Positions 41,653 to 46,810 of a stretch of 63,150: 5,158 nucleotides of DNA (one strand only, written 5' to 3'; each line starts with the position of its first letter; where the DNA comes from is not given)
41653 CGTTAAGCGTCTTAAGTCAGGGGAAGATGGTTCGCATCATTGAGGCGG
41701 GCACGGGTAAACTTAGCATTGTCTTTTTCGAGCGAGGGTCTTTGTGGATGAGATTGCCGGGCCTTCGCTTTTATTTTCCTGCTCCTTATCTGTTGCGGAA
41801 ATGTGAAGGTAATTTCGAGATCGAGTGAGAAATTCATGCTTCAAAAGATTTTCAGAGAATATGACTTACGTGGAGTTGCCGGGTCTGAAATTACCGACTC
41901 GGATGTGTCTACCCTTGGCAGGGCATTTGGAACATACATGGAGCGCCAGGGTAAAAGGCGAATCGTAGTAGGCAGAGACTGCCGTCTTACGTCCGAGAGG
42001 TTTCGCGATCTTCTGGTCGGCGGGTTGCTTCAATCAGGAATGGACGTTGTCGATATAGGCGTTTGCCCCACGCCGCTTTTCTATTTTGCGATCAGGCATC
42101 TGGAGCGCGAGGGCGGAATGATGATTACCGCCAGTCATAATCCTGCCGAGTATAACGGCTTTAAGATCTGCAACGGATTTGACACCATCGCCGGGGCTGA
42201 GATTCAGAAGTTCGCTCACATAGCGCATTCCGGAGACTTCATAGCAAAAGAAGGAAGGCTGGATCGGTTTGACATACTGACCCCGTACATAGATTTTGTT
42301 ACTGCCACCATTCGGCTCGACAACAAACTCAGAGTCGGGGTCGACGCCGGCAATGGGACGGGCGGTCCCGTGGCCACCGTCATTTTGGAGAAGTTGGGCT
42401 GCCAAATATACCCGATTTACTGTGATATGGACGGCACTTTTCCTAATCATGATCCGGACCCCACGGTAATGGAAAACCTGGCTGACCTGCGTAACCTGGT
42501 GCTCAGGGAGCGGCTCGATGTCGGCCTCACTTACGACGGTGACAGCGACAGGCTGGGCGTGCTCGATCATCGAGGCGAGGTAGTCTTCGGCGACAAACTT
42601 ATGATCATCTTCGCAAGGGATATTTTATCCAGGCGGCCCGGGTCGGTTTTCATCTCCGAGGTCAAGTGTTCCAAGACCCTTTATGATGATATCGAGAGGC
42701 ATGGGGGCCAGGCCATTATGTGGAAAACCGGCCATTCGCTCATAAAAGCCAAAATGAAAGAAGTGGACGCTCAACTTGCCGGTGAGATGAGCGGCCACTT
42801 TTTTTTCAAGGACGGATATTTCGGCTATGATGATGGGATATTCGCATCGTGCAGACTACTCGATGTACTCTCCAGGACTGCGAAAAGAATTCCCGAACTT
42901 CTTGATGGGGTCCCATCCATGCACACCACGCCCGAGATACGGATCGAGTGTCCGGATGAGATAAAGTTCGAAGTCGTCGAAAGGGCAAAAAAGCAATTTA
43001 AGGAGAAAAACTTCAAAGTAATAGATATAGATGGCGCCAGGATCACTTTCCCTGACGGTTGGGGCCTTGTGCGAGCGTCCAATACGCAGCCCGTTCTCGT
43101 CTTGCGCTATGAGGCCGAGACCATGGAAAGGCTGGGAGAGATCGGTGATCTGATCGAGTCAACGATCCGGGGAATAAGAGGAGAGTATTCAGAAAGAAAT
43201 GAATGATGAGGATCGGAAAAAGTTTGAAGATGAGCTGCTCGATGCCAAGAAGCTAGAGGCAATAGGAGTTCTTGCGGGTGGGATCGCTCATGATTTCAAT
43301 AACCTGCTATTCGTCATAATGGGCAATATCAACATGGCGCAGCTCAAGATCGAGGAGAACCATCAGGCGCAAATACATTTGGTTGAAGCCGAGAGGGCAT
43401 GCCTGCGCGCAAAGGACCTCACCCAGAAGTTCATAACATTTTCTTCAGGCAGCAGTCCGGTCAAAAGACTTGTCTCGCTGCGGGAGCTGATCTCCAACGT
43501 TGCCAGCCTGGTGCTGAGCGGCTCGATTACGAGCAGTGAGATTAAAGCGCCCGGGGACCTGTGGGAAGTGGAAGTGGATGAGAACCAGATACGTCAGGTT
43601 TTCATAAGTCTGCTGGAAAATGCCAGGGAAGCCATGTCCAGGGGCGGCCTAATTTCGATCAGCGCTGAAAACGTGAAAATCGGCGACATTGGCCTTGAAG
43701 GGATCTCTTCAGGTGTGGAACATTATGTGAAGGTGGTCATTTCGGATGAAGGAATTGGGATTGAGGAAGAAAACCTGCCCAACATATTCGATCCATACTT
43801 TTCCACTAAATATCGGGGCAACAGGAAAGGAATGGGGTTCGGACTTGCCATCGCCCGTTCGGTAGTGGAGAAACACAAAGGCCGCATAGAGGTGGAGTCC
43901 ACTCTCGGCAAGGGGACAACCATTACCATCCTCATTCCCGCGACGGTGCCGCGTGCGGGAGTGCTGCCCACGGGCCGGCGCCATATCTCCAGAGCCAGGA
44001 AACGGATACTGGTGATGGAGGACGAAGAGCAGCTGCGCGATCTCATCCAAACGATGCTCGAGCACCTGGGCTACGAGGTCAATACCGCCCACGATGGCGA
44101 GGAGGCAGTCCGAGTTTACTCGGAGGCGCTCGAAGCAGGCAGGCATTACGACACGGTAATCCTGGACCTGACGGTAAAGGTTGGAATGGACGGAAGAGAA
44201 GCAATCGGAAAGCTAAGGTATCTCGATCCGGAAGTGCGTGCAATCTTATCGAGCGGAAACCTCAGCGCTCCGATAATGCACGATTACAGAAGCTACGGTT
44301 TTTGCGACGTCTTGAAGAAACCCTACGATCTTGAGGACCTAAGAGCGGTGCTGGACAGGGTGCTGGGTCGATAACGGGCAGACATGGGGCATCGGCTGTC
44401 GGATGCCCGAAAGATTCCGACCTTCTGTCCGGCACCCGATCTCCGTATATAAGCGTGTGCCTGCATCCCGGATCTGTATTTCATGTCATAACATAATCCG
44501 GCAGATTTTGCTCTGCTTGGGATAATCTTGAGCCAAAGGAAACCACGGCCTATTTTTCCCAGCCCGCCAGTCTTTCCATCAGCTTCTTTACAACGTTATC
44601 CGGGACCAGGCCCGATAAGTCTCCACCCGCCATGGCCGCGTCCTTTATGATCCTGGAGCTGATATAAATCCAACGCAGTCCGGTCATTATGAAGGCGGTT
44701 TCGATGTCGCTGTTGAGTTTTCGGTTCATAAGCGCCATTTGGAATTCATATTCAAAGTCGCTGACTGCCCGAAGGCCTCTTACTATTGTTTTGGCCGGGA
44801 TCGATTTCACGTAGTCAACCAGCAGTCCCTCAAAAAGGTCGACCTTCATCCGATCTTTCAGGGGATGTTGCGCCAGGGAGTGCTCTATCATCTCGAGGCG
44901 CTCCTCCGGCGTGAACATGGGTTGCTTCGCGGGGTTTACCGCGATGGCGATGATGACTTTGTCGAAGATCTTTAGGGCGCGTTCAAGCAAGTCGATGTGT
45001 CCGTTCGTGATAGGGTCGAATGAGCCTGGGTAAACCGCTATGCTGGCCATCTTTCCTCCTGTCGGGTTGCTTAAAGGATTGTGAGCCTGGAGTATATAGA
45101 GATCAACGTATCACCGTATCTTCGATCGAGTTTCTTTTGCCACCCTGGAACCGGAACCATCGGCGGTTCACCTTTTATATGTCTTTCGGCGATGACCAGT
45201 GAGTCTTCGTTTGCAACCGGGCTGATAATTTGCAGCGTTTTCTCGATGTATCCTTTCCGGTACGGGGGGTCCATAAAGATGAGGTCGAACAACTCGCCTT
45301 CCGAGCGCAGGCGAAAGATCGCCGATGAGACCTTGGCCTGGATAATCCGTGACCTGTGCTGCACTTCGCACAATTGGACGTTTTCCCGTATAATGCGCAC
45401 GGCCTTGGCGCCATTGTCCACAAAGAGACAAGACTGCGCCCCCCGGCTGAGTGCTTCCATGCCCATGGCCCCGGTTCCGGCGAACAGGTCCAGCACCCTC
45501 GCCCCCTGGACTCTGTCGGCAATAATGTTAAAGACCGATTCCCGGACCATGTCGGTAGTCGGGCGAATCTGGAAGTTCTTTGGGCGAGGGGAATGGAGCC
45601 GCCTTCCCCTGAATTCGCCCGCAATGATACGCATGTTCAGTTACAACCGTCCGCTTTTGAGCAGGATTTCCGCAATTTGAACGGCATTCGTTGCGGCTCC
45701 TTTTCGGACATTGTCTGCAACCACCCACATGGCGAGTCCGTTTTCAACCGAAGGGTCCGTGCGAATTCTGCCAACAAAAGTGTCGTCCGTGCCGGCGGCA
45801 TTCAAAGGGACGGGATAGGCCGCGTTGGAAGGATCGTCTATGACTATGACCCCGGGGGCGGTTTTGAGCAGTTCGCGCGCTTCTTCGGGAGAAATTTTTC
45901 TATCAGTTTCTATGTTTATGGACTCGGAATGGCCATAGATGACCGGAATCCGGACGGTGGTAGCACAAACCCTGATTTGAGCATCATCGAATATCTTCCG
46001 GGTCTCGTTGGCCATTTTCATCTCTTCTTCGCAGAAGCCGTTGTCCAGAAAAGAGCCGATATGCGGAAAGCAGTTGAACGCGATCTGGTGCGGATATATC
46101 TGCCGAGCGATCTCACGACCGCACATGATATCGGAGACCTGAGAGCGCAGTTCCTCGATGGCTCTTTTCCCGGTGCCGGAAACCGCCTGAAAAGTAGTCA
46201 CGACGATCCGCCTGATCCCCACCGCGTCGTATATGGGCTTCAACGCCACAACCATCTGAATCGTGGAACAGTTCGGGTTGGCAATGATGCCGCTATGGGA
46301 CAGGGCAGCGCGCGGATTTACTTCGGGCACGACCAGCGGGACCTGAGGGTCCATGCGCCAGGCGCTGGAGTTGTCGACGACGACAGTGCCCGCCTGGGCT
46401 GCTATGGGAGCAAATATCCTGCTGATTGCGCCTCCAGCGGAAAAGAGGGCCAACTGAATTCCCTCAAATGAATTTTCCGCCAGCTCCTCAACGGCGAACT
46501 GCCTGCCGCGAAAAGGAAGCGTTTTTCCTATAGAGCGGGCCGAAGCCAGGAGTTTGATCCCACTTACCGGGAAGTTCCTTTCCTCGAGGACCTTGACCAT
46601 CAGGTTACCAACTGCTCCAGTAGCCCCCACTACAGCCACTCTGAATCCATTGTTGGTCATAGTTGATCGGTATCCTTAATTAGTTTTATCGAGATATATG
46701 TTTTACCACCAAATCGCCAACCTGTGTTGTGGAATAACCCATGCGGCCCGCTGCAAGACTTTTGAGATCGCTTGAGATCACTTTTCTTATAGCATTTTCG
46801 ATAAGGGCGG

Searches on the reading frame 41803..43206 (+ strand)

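Call 58: search_protein_families(library=pfam, proteins=[window:41803-43206:+], max_evalue=0.001)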
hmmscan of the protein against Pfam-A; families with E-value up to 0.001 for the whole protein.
window:41803-43206:+ (467 aa): 4 families
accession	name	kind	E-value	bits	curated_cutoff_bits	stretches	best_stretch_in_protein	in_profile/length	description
PF02878.22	PGM_PMM_I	-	5.1e-37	127.1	22.5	1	15-127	2-116/138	Phosphoglucomutase/phosphomannomutase, alpha/beta/alpha domain I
PF02879.22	PGM_PMM_II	-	3e-24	86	29.3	1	161-258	2-103/103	Phosphoglucomutase/phosphomannomutase, alpha/beta/alpha domain II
PF02880.22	PGM_PMM_III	-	3.3e-24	85.7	20.7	1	263-369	2-110/115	Phosphoglucomutase/phosphomannomutase, alpha/beta/alpha domain III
PF00408.26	PGM_PMM_IV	-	8.8e-14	51.8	23.1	1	378-448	1-62/68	Phosphoglucomutase/phosphomannomutase, C-terminal domain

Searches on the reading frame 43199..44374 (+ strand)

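Call 58: search_protein_families(library=pfam, proteins=[window:43199-44374:+], max_evalue=0.001)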
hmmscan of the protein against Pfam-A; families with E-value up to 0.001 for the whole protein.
window:43199-44374:+ (391 aa): 3 families
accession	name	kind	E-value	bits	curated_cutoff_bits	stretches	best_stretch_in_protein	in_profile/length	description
PF02518.31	HATPase_c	-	3.4e-24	85.9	26.4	1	127-248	2-109/111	Histidine kinase-, DNA gyrase B-, and HSP90-like ATPase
PF00072.30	Response_reg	-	2e-16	60.6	30.2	1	270-385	1-110/111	Response regulator receiver domain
PF00512.31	HisKA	-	0.0009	19.7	26.9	0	25-84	5-63/66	His Kinase A (phospho-acceptor) domain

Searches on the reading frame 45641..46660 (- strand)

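Call 58: search_protein_families(library=pfam, proteins=[window:45641-46660:-], max_evalue=0.001)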
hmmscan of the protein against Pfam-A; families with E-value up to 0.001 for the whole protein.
window:45641-46660:- (339 aa): 2 families
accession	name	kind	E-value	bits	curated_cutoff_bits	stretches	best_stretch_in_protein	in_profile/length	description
PF02774.23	Semialdhyde_dhC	-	1.4e-55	188.7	26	1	140-320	1-184/184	Semialdehyde dehydrogenase, dimerisation domain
PF01118.30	Semialdhyde_dh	-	5.9e-33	114.3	26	1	7-118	1-117/121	Semialdehyde dehydrogenase, NAD binding domain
